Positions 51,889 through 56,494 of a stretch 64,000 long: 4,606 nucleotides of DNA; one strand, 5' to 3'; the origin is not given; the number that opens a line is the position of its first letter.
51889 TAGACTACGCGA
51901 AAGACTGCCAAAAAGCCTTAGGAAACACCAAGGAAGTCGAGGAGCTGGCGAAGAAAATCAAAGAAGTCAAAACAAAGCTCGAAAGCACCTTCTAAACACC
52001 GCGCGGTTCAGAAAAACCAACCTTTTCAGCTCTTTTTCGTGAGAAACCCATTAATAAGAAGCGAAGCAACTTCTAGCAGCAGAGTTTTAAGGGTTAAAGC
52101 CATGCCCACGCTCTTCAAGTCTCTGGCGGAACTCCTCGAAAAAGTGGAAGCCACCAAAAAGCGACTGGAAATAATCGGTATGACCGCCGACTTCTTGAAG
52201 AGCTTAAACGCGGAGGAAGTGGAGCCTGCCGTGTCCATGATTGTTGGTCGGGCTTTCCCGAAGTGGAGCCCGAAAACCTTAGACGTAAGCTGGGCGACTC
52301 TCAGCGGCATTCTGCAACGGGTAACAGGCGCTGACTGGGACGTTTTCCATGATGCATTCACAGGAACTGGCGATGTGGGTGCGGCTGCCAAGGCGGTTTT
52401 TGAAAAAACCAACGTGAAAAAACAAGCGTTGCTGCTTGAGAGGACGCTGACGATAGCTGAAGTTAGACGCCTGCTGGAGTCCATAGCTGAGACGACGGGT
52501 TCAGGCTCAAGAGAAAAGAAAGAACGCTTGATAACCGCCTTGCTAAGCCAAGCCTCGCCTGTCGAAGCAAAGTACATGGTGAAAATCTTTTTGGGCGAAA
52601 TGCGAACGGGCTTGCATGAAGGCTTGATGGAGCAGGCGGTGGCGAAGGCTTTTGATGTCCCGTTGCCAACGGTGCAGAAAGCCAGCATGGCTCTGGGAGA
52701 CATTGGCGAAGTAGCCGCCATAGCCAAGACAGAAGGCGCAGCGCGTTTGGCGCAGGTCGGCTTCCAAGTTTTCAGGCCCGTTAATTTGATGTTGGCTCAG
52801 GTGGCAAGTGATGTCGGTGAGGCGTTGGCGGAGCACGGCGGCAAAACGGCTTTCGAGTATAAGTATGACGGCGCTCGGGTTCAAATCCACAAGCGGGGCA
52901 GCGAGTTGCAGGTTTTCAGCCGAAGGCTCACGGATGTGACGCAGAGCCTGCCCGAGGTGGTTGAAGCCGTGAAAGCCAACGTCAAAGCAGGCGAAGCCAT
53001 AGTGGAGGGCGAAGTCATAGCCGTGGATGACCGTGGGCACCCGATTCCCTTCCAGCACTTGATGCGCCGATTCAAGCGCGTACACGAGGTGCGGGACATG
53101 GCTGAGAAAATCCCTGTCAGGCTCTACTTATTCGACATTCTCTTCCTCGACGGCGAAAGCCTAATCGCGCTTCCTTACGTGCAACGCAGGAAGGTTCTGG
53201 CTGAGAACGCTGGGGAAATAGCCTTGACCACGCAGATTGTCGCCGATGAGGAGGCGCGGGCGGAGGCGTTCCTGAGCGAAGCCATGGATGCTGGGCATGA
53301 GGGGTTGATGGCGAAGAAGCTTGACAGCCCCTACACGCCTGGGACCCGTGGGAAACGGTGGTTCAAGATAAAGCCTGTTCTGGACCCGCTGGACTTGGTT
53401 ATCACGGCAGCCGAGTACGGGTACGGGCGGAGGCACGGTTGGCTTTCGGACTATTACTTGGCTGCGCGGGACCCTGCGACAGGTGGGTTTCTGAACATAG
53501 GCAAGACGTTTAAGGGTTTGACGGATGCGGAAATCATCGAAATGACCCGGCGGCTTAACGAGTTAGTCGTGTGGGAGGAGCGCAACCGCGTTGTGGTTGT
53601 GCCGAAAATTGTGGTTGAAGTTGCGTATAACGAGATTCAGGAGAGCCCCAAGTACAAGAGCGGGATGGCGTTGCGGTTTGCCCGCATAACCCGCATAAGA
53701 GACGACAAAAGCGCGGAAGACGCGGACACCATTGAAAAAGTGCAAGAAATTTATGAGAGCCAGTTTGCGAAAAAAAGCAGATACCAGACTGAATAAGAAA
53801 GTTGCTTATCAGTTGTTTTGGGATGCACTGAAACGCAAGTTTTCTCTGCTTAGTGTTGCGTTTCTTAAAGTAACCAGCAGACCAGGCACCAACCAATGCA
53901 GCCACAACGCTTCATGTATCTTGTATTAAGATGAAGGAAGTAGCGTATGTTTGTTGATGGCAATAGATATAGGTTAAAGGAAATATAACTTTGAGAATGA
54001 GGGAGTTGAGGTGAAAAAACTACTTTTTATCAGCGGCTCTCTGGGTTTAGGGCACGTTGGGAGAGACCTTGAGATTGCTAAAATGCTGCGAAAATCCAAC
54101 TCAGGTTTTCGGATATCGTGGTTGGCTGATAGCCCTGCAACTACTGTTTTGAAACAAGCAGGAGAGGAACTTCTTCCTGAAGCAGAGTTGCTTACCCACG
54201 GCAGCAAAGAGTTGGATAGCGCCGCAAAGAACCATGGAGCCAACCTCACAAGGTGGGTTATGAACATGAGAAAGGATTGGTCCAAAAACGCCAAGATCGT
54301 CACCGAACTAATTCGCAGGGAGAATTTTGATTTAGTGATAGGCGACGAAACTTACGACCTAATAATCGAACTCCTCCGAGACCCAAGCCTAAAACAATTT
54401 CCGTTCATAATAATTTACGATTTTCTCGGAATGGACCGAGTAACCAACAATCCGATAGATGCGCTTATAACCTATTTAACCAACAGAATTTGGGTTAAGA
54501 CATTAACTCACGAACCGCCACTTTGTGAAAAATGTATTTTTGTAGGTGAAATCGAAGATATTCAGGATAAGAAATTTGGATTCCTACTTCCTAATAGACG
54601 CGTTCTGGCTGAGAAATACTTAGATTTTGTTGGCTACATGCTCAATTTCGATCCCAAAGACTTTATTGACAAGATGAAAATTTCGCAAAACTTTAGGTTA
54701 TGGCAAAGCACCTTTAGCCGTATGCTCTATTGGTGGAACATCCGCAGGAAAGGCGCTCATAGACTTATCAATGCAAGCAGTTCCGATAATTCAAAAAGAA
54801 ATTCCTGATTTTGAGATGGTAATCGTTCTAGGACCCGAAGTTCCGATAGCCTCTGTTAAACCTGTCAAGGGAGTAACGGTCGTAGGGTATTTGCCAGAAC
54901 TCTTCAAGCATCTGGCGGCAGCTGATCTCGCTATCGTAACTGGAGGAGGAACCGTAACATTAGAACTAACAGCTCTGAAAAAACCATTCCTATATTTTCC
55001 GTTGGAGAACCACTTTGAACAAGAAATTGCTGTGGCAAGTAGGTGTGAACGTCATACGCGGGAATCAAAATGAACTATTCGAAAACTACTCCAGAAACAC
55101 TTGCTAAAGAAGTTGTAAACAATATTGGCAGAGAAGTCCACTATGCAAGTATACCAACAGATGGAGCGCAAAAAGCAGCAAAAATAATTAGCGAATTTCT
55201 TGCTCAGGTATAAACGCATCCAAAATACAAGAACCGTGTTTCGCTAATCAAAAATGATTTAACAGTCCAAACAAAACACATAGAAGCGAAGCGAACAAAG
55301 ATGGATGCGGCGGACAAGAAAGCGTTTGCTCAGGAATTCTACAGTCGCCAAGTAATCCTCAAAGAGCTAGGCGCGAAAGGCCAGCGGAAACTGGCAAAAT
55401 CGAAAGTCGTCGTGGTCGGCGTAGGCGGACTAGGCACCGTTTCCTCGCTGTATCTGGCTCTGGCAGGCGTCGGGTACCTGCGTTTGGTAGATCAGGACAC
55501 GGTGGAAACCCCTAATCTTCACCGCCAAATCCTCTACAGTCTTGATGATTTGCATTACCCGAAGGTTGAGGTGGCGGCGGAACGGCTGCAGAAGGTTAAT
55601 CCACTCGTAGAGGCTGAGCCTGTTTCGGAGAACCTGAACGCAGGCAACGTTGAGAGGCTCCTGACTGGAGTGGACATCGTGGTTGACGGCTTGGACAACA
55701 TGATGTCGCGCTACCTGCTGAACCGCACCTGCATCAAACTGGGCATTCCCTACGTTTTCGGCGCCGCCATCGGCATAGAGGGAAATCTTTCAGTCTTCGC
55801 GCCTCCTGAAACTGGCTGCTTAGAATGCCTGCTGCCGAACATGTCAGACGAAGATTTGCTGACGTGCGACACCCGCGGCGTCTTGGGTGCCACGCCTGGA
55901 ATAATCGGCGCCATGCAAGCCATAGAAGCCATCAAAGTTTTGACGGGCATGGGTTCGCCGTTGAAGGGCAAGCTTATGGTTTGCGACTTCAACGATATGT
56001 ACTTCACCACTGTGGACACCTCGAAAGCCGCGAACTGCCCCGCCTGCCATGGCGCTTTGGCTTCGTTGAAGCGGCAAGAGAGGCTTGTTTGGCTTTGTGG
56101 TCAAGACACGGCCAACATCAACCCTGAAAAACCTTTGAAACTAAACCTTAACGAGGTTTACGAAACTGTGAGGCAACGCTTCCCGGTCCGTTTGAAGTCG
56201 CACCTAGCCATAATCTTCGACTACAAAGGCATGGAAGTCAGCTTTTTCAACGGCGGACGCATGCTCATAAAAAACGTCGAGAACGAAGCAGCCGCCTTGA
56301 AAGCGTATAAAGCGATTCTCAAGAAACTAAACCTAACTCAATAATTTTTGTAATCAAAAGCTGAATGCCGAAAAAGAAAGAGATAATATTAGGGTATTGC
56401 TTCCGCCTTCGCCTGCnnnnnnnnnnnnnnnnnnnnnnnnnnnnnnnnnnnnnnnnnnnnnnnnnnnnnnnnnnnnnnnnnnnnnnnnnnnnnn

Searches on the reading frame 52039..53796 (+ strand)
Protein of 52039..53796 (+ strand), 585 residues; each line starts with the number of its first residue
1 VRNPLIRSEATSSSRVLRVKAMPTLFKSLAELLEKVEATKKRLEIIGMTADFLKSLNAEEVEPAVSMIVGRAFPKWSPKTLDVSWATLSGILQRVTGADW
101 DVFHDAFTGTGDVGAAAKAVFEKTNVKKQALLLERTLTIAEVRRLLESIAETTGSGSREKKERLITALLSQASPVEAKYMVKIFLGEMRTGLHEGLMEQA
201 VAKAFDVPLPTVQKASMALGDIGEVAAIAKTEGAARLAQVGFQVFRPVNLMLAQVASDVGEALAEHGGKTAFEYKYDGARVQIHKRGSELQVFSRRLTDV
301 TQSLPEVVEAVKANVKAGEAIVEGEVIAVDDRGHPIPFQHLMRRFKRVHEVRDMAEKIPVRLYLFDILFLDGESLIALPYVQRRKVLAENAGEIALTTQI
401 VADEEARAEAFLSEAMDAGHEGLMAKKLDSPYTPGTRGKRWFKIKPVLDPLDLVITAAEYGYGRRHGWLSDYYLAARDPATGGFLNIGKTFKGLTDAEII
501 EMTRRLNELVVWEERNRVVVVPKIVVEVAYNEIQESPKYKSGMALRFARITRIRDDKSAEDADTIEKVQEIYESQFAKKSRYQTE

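Call 13: search_protein_families(library=pfam, proteins=[window:52039-53796:+], max_evalue=0.001)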
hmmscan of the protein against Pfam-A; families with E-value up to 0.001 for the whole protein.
window:52039-53796:+ (585 aa): 4 families
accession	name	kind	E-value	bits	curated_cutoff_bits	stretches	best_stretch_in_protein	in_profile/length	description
PF01068.26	DNA_ligase_A_M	-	1.8e-58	198.1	26.2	1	251-445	2-204/204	ATP dependent DNA ligase domain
PF04675.19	DNA_ligase_A_N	-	4.3e-35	121.9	24.6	1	26-202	2-174/174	DNA ligase N terminus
PF04679.21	DNA_ligase_A_C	-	2.2e-13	50.9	27.5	1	465-557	1-94/94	ATP dependent DNA ligase C terminal region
PF09414.15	RNA_ligase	-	0.00032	21.3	27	1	272-445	5-171/171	RNA ligase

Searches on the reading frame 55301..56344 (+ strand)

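Call 13: search_protein_families(library=pfam, proteins=[window:55301-56344:+], max_evalue=0.001)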
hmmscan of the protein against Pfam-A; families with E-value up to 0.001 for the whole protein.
window:55301-56344:+ (347 aa): 1 family
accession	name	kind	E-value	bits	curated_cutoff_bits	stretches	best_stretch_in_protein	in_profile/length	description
PF00899.27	ThiF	-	1e-75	254.4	28.1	1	14-247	1-237/238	ThiF family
